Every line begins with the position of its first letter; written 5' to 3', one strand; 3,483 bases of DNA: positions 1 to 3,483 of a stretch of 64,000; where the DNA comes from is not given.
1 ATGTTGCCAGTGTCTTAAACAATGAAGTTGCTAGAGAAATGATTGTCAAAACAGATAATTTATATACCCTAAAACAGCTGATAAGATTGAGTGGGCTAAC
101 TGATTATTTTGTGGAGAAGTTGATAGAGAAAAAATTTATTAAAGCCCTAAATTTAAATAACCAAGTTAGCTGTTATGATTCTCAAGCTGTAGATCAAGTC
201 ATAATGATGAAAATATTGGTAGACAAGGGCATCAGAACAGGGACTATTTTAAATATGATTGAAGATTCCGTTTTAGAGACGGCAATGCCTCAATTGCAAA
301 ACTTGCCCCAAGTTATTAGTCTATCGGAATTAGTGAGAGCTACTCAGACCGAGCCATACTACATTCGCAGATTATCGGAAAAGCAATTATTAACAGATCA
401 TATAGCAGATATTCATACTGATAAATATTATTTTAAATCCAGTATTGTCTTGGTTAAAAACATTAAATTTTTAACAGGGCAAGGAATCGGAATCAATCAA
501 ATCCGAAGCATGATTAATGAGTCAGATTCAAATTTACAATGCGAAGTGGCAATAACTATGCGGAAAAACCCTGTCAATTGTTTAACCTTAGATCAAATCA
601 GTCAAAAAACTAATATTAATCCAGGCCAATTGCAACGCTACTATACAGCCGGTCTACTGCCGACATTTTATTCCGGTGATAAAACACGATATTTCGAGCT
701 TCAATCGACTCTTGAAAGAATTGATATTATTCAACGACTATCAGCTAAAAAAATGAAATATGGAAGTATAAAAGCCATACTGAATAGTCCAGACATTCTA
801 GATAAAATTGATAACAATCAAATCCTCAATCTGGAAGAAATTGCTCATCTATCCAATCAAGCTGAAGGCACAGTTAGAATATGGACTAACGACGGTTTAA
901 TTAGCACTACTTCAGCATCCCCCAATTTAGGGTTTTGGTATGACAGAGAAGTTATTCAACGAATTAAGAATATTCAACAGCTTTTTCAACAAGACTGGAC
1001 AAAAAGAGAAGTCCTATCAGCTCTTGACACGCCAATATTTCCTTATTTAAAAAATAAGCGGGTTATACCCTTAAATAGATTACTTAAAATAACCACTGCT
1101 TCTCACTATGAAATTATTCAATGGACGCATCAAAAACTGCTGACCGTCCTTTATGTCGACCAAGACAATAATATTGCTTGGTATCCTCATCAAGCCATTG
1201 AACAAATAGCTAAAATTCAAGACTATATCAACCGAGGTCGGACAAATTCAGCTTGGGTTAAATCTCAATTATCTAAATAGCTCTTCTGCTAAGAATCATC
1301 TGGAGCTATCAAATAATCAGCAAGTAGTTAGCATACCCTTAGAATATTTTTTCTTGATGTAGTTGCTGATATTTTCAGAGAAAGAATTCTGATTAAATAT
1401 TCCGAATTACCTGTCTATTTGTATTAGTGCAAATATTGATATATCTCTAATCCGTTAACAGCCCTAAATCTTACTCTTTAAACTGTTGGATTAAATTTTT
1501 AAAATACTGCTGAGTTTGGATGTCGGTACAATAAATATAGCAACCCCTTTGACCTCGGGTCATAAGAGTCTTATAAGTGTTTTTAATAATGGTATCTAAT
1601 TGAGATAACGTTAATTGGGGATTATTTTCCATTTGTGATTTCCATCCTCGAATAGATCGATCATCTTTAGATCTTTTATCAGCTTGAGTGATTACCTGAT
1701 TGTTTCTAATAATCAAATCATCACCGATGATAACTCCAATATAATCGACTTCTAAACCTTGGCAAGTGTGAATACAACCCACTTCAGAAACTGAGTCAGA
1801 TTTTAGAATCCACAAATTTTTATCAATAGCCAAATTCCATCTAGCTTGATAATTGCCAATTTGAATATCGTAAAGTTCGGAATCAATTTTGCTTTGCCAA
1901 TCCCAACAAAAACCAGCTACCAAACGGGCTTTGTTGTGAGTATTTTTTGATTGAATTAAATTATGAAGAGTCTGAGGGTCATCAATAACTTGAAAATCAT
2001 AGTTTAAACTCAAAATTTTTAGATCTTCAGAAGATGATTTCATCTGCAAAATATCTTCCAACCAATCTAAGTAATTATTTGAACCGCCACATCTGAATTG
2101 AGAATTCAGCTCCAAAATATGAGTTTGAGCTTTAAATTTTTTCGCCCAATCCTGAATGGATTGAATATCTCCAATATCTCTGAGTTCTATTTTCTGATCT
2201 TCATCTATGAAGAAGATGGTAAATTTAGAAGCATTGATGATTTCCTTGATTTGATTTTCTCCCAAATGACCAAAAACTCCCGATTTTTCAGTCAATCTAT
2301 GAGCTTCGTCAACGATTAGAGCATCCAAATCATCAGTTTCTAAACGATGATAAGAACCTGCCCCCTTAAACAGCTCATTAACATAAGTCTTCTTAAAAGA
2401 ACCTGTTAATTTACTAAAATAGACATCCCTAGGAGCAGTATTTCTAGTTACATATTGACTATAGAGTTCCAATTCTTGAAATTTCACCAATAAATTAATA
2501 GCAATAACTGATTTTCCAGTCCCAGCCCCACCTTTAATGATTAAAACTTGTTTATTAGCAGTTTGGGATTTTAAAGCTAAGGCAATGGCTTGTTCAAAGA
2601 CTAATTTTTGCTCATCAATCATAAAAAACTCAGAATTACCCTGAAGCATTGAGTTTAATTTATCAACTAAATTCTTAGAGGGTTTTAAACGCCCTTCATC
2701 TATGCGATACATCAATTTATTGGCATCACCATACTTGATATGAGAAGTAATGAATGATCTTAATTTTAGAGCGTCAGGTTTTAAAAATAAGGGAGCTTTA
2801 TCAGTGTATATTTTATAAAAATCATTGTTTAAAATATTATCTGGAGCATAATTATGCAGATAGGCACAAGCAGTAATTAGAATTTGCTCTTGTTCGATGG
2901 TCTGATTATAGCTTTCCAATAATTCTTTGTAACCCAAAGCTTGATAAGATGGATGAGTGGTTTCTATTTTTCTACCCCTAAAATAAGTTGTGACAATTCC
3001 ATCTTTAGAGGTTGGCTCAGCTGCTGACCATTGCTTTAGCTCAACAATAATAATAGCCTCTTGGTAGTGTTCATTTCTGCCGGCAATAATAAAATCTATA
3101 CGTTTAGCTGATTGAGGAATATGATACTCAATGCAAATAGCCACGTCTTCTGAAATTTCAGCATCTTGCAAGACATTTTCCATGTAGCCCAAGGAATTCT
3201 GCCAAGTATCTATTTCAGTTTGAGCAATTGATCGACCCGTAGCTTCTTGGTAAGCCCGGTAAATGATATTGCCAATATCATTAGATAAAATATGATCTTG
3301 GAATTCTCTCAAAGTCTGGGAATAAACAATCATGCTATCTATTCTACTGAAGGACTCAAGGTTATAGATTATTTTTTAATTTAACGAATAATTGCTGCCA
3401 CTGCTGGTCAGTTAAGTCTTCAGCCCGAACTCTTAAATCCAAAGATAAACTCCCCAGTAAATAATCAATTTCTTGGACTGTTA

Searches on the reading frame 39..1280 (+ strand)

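Call 51: search_protein_families(library=pfam, proteins=[window:39-1280:+], max_evalue=0.001)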
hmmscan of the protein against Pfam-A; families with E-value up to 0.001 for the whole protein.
window:39-1280:+ (413 aa): 2 families
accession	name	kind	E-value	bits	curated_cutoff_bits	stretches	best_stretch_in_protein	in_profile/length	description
PF13411.12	MerR_1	-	1.1e-17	64.3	21.6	1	183-249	2-67/69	MerR HTH family regulatory protein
PF12728.13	HTH_17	-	0.00047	20.8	27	0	182-218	2-38/51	Helix-turn-helix domain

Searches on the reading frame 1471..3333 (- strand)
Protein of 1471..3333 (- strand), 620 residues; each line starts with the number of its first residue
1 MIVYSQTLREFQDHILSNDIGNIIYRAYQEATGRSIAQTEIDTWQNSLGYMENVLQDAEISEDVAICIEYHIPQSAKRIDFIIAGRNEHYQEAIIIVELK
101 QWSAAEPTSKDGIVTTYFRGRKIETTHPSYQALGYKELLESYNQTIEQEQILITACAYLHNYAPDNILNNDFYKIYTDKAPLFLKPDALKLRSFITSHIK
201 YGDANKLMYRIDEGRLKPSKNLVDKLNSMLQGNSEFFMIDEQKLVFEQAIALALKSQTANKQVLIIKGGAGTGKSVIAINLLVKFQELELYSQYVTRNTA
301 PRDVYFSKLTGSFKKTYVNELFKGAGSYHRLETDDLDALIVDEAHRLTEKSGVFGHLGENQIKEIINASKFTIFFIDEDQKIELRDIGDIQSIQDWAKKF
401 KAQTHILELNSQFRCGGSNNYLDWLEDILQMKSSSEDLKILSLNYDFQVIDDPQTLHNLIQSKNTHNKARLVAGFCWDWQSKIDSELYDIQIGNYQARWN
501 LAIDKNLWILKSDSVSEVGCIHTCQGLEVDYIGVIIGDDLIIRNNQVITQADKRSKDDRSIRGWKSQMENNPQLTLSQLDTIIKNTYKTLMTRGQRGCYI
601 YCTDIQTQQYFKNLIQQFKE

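Call 51: search_protein_families(library=pfam, proteins=[window:1471-3333:-], max_evalue=0.001)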
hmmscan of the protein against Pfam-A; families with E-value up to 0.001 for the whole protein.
window:1471-3333:- (620 aa): 3 families
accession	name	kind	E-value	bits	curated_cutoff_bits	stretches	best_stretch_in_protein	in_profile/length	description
PF09848.15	SLFN-g3_helicase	-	6.9e-98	328.6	24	1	261-604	1-354/354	Schlafen group 3, DNA/RNA helicase domain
PF13401.12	AAA_22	-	3.9e-05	24.4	27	1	260-352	4-99/130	AAA domain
PF04851.21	ResIII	-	0.00047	20.5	22.5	0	325-370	115-151/164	Type III restriction enzyme, res subunit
